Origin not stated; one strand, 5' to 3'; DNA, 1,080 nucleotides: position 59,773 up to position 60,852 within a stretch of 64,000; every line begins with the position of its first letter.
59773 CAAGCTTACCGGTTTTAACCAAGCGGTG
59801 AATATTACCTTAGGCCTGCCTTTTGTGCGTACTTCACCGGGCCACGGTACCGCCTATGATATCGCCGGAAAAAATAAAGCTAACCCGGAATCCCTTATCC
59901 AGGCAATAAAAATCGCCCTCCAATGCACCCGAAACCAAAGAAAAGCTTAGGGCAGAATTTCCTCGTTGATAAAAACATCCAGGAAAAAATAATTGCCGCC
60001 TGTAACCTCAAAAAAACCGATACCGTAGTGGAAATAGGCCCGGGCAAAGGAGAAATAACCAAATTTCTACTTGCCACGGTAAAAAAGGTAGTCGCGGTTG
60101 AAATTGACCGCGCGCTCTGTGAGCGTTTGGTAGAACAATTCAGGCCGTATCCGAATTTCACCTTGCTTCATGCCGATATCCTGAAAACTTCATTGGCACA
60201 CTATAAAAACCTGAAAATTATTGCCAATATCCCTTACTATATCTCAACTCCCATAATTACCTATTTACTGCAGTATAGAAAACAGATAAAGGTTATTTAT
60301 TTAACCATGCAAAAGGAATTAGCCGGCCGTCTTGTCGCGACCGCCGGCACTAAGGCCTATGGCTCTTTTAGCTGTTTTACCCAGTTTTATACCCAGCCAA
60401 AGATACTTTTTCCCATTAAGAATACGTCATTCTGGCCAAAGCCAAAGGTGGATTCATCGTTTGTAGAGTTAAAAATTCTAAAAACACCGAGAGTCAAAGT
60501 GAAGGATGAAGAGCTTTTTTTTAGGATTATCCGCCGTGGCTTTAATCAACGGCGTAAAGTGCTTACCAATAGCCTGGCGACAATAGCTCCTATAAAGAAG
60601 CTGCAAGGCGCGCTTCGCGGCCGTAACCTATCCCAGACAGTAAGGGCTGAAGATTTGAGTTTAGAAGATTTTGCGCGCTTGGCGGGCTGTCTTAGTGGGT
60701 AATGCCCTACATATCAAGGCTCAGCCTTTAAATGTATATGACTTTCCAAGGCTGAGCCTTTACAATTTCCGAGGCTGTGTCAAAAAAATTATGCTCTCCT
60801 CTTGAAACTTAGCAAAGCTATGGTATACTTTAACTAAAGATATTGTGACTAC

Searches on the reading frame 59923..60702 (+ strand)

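Call 8: search_protein_families(library=pfam, proteins=[window:59923-60702:+], max_evalue=0.01)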
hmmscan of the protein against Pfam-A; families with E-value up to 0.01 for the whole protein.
window:59923-60702:+ (259 aa): 4 families
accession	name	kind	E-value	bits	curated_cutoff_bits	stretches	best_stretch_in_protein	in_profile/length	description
PF00398.26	RrnaAD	-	2.4e-67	227.3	24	1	5-254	4-258/263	Ribosomal RNA adenine dimethylase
PF13649.12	Methyltransf_25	-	0.00012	23.1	27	1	35-92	1-61/97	Methyltransferase domain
PF05219.18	DREV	-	0.0011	18.6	26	1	13-70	71-133/265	DREV methyltransferase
PF08241.18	Methyltransf_11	-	0.0039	18.2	21.2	1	36-91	1-56/95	Methyltransferase domain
